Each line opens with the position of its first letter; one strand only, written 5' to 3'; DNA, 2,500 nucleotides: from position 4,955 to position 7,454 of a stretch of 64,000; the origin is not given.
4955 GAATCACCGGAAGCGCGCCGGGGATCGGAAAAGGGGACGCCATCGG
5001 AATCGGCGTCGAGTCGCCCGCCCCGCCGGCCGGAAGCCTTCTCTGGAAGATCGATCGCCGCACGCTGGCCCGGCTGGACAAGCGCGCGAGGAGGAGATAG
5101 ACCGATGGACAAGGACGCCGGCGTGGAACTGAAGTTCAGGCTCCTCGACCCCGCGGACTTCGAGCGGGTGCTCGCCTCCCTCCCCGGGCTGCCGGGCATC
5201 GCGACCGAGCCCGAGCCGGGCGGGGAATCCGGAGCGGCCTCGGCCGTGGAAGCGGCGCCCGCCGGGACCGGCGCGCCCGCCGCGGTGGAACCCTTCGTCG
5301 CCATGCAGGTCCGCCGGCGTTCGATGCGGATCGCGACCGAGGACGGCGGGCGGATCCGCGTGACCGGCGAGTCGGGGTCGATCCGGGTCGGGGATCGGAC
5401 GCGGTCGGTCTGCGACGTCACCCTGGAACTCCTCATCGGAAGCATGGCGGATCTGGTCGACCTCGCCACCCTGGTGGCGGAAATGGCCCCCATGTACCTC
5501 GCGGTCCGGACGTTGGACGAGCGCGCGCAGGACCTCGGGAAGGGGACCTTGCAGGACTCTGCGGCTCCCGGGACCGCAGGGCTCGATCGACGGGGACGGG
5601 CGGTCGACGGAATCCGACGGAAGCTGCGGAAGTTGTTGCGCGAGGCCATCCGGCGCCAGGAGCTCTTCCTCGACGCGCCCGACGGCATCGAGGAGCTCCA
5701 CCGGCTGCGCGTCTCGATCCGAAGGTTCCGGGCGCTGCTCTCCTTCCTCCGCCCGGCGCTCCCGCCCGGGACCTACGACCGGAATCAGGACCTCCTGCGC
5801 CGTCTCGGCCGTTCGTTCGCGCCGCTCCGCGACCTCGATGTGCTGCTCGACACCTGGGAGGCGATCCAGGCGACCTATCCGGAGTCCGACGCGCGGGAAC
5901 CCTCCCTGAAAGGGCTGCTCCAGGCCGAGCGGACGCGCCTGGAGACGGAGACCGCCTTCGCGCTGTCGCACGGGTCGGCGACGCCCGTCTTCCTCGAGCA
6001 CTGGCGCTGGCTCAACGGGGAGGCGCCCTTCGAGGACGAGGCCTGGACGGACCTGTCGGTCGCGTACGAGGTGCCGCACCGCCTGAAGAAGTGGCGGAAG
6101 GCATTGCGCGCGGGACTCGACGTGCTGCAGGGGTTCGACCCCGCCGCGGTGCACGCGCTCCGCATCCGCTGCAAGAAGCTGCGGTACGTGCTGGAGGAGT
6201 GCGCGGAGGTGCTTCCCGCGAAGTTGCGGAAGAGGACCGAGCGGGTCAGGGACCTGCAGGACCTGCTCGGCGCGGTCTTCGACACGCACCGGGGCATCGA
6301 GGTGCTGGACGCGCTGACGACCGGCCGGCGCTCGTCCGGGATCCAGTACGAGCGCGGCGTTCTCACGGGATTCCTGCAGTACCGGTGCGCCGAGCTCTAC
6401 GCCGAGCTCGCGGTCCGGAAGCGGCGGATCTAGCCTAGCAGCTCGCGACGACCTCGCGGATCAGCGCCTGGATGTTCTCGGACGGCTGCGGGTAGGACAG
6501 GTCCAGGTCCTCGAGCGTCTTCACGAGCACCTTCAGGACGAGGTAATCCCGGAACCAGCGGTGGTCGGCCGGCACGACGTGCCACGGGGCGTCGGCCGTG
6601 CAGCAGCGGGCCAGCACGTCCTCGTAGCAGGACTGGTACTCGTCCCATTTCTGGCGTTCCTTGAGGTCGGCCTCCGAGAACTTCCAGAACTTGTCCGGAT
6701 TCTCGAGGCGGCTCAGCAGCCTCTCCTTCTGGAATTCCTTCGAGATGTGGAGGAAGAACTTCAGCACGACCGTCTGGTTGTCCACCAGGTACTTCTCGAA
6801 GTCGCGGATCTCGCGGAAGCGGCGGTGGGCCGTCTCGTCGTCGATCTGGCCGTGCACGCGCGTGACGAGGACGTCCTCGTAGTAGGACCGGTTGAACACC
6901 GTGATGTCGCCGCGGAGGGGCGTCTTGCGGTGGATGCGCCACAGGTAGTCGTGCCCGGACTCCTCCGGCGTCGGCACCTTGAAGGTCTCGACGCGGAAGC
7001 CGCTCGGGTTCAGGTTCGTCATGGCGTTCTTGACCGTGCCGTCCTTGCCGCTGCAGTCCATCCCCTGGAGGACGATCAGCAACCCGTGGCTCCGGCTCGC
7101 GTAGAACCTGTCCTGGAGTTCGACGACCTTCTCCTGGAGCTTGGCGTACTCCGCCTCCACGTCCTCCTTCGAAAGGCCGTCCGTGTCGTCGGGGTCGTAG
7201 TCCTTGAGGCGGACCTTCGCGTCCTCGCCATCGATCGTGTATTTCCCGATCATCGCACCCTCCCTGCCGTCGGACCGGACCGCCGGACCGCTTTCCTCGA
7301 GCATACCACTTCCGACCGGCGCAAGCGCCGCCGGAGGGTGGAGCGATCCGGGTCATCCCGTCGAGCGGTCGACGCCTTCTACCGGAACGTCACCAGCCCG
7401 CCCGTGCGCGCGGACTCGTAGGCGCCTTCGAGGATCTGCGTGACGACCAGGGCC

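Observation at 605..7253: Polyphosphate supercluster with two uncharacterised accessory proteins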

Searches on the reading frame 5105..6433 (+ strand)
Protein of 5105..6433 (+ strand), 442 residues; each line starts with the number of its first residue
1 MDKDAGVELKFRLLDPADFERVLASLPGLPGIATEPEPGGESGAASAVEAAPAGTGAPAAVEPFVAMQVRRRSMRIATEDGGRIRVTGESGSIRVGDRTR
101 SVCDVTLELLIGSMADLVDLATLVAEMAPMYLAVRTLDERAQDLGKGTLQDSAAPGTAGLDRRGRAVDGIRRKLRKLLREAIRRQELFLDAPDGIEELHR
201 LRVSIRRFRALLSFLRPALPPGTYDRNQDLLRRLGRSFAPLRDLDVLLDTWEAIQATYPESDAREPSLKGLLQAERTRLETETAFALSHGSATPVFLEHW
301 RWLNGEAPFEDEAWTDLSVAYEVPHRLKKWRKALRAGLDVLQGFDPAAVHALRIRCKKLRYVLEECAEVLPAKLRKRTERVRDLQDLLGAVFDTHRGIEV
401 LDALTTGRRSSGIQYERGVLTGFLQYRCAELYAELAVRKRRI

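Call 3: search_protein_families(library=pfam, proteins=[window:5105-6433:+], max_evalue=0.01)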
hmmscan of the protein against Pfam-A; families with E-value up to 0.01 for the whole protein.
window:5105-6433:+ (442 aa): 1 family
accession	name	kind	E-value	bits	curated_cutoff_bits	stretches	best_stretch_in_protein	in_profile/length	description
PF05235.19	CHAD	-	8e-34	118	25.6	1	174-395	3-221/228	CHAD domain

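Call 5: search_protein_families(library=ncbifam, proteins=[window:5105-6433:+], max_evalue=0.1)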
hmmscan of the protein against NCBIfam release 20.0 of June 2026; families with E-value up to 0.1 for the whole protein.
window:5105-6433:+ (442 aa): 0 families

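Call 47: search_solved_structures(query=window:5105-6433:+, max_evalue=1, show_alignments=2)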
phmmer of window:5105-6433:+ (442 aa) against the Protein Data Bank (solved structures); distinct sequences matched with E-value up to 1: 5.
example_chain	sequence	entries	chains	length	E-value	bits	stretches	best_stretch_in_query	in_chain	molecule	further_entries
6qv7_A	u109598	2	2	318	4.1e-11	45.9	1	183-403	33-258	Uncharacterized protein | CHAD domain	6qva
3e0s_A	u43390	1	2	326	4.4e-11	45.8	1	183-403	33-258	uncharacterized protein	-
6qv5_A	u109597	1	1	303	4.4e-07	32.7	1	180-432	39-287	CHAD domain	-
5a60_A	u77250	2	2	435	0.0088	18.5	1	59-197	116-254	INORGANIC TRIPHOSPHATASE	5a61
1qzm_A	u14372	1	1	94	0.21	14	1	127-190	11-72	ATP-dependent protease La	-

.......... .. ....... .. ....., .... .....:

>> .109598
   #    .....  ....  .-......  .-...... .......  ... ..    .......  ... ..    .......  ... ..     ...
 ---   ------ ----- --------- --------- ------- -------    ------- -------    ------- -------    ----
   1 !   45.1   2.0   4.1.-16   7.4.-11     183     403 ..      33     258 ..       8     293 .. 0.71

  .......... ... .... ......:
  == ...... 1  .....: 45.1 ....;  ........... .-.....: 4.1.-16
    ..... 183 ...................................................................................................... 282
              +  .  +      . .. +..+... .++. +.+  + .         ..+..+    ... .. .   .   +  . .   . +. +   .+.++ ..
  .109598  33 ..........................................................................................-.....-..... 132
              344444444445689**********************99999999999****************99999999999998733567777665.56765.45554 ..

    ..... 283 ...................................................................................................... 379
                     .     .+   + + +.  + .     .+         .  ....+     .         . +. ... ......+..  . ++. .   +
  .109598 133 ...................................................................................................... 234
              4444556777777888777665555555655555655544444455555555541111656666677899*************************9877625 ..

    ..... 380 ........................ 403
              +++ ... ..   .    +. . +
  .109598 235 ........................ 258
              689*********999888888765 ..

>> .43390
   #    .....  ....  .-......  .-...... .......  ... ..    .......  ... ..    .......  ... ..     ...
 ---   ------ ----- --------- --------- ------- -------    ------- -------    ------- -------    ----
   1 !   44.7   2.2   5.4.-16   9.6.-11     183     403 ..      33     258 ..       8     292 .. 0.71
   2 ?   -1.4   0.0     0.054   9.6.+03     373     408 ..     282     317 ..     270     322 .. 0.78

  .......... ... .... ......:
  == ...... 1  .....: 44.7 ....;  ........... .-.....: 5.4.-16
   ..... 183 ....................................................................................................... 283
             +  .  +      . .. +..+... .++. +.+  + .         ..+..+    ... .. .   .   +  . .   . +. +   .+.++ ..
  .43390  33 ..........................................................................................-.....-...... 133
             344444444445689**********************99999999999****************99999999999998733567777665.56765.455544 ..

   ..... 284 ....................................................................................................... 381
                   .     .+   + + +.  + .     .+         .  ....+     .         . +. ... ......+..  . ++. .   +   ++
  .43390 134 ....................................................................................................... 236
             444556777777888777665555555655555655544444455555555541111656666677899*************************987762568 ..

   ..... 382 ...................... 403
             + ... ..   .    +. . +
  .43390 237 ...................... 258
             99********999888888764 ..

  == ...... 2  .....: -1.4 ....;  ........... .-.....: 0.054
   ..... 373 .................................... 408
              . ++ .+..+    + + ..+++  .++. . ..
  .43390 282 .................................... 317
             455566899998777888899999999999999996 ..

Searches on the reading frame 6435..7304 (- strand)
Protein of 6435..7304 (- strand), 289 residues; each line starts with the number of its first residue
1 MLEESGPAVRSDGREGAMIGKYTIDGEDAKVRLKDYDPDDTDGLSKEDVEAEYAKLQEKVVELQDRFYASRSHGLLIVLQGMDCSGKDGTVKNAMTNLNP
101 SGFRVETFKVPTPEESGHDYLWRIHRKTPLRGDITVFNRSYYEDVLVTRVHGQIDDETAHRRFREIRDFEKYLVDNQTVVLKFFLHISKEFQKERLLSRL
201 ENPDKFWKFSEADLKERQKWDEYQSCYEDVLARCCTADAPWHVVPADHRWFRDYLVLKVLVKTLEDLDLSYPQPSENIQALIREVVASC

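Call 3: search_protein_families(library=pfam, proteins=[window:6435-7304:-], max_evalue=0.01)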
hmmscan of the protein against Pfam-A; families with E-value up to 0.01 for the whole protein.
window:6435-7304:- (289 aa): 1 family
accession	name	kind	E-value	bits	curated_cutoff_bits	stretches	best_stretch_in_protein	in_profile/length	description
PF03976.20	PPK2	-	6.5e-75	252.1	22.3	1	44-266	2-223/229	Polyphosphate kinase 2 (PPK2)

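Call 5: search_protein_families(library=ncbifam, proteins=[window:6435-7304:-], max_evalue=0.1)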
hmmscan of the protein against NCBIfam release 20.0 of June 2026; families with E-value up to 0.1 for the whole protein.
window:6435-7304:- (289 aa): 5 families
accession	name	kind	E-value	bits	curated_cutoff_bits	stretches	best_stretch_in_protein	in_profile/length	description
TIGR03709.1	PPK2_rel_1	subfamily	1.9e-105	351.9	247.2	1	27-279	8-261/264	PPK2 family polyphosphate kinase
NF042973.1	ADPpolyPPhtase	equivalog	2.1e-82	276.6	450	1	27-282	10-278/285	ADP-polyphosphate phosphotransferase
TIGR03708.1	poly_P_AMP_trns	equivalog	2.1e-60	204.8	547.65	1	41-265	267-490/493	polyphosphate:AMP phosphotransferase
TIGR03707.1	PPK2_P_aer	equivalog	5.1e-49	167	301.8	1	45-261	3-218/230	polyphosphate kinase 2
NF050016.1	PolyPhAMPPhtase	equivalog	4.5e-48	164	800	1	41-264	250-469/472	polyphosphate:AMP phosphotransferase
